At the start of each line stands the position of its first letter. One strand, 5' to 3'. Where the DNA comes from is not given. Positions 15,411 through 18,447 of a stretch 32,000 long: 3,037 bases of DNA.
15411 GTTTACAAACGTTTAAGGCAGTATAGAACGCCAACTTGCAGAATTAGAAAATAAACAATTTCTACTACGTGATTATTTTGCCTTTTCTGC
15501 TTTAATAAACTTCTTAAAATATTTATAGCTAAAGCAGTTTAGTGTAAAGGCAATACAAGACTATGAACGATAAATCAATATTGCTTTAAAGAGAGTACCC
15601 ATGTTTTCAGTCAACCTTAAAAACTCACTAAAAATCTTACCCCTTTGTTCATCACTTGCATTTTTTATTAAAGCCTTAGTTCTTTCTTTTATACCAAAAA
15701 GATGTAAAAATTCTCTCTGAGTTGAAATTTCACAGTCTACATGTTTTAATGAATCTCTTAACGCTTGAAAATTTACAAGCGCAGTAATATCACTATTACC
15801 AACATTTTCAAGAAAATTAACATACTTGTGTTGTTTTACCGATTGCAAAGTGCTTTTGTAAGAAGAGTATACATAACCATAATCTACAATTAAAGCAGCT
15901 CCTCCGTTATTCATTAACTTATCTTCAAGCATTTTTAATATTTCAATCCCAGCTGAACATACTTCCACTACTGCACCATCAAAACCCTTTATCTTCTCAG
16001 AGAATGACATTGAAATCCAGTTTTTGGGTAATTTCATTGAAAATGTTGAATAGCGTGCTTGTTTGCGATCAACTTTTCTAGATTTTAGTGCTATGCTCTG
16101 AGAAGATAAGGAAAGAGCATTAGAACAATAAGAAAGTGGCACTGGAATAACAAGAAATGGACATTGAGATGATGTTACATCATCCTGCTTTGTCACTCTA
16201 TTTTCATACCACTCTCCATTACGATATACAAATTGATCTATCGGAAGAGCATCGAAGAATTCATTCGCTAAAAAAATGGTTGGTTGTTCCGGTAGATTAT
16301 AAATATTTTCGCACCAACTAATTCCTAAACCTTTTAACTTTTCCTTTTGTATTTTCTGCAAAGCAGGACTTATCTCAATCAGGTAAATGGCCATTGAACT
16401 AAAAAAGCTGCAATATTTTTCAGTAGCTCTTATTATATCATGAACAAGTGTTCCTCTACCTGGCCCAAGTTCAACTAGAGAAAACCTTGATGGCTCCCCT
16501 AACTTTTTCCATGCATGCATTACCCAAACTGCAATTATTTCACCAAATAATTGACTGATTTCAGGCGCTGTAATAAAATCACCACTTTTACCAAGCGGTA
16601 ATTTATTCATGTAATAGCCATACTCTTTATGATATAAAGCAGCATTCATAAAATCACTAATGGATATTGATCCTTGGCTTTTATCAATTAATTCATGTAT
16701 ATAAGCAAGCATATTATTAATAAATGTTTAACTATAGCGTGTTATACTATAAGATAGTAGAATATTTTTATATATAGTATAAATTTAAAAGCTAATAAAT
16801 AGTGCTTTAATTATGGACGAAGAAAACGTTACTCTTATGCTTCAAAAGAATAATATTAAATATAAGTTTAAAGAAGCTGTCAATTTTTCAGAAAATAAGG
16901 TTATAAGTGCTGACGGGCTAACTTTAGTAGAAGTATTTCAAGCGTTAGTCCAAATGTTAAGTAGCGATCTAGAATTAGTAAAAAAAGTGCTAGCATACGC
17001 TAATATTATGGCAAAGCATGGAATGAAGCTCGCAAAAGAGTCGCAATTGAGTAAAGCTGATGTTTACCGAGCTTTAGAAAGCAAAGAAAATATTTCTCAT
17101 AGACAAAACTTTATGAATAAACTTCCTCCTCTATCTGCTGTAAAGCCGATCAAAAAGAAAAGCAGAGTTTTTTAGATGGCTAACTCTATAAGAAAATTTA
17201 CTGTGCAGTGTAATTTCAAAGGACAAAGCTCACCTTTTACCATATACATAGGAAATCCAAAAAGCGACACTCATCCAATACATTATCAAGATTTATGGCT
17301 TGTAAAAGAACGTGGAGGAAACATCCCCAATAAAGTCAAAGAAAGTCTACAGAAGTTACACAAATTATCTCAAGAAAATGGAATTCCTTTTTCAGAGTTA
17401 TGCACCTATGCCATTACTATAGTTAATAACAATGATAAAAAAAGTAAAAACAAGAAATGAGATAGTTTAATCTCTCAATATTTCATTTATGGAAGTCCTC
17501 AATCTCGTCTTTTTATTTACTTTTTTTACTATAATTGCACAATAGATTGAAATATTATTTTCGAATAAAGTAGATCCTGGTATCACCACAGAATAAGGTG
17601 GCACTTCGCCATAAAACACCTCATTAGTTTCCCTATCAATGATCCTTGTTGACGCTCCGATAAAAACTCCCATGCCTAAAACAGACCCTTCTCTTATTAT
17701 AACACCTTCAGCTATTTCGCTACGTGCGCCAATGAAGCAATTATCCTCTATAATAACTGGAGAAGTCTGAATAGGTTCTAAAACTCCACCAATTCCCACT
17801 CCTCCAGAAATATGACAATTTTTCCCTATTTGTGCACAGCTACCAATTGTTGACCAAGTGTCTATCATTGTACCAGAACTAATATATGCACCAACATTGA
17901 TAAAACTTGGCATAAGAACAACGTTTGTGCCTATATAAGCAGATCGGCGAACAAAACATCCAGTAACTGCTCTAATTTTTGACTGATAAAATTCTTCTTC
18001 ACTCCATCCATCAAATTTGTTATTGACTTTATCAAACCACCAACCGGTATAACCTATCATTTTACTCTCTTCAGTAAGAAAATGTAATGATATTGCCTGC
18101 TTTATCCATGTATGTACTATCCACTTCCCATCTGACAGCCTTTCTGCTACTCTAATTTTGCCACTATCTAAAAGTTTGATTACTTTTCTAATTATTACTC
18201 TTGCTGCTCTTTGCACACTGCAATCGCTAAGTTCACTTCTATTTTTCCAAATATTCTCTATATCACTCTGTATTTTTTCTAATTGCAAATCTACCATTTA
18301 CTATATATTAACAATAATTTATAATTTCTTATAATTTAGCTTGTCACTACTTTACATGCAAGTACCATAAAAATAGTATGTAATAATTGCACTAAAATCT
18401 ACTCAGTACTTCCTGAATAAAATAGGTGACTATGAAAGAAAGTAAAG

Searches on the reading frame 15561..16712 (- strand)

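Call 88: search_protein_families(library=pfam, proteins=[window:15561-16712:-], max_evalue=0.00001)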
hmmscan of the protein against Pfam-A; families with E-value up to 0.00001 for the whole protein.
window:15561-16712:- (383 aa): 1 family
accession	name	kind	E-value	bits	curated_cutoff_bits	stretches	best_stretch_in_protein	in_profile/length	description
PF02636.23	Methyltransf_28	-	4.3e-57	193.9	23.3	1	60-324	2-239/249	Putative S-adenosyl-L-methionine-dependent methyltransferase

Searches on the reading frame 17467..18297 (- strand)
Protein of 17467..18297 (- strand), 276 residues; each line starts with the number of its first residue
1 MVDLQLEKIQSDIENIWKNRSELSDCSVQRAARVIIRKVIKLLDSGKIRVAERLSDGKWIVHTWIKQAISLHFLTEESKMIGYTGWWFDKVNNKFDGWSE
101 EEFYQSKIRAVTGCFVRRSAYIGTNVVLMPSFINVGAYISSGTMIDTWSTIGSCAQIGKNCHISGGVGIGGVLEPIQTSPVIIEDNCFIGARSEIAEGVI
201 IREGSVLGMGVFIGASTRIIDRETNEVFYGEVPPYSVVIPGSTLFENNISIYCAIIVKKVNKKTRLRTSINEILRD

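Call 88: search_protein_families(library=pfam, proteins=[window:17467-18297:-], max_evalue=0.00001)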
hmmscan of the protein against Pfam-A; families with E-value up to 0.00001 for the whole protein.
window:17467-18297:- (276 aa): 4 families
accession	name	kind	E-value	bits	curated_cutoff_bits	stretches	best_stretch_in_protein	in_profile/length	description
PF14805.11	THDPS_N_2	-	1.1e-20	74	25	1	9-73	2-65/67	Tetrahydrodipicolinate N-succinyltransferase N-terminal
PF00132.30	Hexapep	-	1.2e-15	56.8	27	2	181-214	2-35/36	Bacterial transferase hexapeptide (six repeats)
PF14602.12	Hexapep_2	-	2e-14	53.5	27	1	180-215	1-34/34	Hexapeptide repeat of succinyl-transferase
PF25084.1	LbH_EIF2B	-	1.6e-06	28.5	54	0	111-169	36-93/105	EIF2B subunit epsilon LbH domain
